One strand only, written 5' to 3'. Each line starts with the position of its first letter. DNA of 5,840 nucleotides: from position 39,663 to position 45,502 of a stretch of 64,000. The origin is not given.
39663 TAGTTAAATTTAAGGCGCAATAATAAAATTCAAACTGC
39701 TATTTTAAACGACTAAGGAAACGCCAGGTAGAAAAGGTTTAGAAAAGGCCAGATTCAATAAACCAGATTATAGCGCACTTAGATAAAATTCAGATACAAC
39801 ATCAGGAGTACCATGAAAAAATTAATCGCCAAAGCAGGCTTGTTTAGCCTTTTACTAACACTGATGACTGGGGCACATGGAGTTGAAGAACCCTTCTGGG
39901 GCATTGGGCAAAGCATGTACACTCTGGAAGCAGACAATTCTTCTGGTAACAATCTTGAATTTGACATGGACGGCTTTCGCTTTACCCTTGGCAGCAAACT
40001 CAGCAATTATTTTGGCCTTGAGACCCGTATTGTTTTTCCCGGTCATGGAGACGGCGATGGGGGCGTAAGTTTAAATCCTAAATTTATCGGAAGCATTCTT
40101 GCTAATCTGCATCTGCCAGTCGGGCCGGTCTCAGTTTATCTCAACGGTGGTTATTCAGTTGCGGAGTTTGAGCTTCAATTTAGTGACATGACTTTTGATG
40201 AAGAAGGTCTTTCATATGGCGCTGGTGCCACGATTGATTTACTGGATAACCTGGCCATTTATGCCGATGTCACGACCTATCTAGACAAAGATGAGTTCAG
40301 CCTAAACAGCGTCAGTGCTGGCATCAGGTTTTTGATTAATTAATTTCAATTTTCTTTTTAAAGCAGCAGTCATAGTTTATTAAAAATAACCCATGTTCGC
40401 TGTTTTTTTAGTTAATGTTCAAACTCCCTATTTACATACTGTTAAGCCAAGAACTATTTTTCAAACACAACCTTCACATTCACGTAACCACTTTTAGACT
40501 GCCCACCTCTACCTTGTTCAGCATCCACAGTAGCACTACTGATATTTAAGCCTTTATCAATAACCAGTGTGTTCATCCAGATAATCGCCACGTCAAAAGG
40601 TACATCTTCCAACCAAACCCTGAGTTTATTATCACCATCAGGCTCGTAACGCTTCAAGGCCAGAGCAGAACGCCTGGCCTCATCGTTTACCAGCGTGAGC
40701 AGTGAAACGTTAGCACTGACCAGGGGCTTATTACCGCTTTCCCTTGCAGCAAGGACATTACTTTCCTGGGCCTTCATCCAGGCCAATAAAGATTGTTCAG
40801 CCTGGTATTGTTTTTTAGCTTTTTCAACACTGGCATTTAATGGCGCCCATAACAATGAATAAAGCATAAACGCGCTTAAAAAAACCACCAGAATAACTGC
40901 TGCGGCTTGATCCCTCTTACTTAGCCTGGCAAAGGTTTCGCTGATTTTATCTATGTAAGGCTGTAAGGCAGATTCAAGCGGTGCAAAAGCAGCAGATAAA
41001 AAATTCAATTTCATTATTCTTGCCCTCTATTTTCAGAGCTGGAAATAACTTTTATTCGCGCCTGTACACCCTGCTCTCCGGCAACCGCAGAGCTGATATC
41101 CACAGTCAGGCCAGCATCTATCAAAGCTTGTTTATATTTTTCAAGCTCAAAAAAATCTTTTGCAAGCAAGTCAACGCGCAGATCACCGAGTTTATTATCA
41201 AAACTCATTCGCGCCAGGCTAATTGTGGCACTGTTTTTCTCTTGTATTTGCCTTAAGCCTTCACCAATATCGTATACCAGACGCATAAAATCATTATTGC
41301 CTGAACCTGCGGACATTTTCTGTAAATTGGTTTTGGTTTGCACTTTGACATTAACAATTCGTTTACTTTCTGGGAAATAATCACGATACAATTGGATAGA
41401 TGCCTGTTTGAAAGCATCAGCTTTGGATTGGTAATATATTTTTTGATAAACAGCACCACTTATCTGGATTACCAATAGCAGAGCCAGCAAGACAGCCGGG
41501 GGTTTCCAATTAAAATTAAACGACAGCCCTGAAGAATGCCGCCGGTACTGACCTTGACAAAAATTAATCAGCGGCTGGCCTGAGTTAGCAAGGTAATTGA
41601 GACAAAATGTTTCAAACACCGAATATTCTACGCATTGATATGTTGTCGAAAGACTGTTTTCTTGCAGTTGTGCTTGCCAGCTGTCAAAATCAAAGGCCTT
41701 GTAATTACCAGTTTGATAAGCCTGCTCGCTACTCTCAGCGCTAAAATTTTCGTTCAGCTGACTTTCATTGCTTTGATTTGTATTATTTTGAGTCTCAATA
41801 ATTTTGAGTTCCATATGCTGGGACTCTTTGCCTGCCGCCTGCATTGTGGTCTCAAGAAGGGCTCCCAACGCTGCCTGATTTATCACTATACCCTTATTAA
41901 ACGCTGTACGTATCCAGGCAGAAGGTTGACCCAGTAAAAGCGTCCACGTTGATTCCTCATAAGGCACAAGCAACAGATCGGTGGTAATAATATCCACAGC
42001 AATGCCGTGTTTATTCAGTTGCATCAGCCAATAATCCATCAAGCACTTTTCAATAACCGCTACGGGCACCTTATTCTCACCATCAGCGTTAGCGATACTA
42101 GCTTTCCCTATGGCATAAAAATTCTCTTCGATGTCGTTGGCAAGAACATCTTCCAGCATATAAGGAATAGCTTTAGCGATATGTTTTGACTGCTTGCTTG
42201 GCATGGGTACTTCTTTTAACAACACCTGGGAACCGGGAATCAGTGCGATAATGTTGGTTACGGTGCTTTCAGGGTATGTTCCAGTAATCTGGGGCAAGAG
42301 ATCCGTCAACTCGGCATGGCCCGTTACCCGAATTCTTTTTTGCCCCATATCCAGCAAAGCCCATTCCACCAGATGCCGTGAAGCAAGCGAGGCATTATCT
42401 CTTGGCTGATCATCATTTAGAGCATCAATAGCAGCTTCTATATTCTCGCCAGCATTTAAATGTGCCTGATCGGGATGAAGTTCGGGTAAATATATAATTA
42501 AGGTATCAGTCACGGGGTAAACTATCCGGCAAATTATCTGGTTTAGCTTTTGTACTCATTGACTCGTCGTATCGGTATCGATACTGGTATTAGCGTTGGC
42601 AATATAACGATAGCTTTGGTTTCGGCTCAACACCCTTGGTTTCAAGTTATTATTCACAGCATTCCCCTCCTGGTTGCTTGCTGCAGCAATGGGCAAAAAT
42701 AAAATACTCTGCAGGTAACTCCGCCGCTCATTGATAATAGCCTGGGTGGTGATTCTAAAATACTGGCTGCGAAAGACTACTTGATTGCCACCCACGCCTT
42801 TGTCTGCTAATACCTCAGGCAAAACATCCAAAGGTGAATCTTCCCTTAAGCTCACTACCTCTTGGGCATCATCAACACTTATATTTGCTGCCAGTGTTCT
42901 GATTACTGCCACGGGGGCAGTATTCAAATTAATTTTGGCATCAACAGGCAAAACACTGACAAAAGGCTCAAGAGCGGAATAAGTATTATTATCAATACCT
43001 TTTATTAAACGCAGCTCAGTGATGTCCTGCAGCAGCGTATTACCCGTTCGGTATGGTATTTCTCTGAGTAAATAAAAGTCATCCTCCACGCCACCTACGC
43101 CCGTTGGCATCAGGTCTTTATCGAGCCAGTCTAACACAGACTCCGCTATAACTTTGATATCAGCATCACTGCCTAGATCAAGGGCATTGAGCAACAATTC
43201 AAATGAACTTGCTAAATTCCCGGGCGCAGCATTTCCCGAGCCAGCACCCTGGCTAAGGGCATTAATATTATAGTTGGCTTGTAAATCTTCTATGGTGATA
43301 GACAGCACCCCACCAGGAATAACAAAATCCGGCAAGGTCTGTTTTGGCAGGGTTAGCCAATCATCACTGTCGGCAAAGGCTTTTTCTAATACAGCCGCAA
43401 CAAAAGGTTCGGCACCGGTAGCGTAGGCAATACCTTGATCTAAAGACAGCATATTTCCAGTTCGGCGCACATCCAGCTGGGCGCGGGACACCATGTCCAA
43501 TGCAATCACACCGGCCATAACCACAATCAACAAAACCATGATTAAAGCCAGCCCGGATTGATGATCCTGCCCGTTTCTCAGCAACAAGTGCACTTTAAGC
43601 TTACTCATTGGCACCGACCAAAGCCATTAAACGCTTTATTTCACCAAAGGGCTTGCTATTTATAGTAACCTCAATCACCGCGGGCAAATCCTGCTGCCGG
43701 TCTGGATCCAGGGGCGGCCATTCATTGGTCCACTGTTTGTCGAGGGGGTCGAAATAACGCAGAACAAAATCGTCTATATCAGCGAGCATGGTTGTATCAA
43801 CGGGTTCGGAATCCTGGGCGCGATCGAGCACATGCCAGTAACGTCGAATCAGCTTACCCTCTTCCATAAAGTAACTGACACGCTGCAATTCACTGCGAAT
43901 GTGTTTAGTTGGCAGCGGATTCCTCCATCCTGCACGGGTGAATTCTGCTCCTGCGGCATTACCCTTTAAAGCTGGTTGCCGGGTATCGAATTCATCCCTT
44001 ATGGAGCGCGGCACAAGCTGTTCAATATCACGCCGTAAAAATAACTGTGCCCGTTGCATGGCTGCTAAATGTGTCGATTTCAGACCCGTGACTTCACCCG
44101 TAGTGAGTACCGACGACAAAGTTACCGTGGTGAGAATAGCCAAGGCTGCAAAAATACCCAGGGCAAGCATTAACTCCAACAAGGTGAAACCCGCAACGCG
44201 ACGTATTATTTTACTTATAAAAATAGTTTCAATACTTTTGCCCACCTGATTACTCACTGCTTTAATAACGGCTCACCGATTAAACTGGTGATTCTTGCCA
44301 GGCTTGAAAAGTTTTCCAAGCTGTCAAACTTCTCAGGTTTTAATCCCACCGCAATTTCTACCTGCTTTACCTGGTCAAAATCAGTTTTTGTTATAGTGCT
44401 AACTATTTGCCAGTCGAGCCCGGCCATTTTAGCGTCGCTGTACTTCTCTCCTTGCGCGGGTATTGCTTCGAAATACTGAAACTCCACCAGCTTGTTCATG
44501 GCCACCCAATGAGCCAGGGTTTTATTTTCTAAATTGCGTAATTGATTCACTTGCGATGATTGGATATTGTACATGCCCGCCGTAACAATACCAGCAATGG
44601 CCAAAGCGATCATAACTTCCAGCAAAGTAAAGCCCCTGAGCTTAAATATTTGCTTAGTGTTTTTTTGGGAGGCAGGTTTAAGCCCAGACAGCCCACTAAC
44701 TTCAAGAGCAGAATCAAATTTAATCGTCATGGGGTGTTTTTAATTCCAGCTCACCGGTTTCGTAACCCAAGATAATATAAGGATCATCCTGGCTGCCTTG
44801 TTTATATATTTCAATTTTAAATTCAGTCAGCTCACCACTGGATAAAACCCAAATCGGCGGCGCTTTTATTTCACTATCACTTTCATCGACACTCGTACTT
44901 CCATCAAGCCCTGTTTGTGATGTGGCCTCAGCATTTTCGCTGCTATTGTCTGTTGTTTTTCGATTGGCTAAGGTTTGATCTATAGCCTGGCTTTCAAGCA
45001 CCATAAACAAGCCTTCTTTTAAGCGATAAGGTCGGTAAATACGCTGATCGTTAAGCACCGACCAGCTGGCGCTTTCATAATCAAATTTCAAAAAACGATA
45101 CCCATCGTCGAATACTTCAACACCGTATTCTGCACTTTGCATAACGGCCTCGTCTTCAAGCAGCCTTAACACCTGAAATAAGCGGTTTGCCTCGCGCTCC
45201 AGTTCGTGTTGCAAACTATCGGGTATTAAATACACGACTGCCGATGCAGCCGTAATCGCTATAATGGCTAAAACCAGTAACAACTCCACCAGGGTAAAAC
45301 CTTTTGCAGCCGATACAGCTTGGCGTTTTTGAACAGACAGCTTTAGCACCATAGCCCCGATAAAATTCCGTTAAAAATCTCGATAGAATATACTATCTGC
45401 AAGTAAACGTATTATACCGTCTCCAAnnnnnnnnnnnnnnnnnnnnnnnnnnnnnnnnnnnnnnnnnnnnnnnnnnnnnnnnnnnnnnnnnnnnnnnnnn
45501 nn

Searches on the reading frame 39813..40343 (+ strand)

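Call 33: search_protein_families(library=ncbifam, proteins=[window:39813-40343:+], max_evalue=0.00001)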
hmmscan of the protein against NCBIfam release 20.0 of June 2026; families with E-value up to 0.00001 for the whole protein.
window:39813-40343:+ (176 aa): 0 families

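Call 64: search_protein_families(library=pfam, proteins=[window:39813-40340:+], max_evalue=0.001)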
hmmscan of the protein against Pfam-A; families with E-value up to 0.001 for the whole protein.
window:39813-40340:+ (176 aa): 1 family
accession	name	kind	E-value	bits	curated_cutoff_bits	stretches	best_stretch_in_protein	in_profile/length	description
PF13505.12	OMP_b-brl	-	2.7e-11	44.4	28.7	1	26-171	19-173/175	Outer membrane protein beta-barrel domain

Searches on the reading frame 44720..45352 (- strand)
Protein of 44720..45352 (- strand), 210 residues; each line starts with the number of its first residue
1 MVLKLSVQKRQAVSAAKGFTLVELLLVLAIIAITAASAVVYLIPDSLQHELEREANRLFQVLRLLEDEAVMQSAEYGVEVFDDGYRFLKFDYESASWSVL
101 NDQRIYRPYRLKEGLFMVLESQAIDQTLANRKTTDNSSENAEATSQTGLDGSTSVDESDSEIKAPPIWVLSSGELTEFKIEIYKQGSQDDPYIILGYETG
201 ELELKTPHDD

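Call 33: search_protein_families(library=ncbifam, proteins=[window:44720-45352:-], max_evalue=0.00001)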
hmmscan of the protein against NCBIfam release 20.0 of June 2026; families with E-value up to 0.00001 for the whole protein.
window:44720-45352:- (210 aa): 2 families
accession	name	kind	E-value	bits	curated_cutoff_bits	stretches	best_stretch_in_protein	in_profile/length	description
TIGR01708.2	typeII_sec_gspH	equivalog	1.7e-25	90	80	1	17-203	2-167/169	type II secretion system minor pseudopilin GspH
TIGR02532.1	IV_pilin_GFxxxE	domain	1.8e-06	27.5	16.3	1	17-38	2-23/24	prepilin-type N-terminal cleavage/methylation domain-containing protein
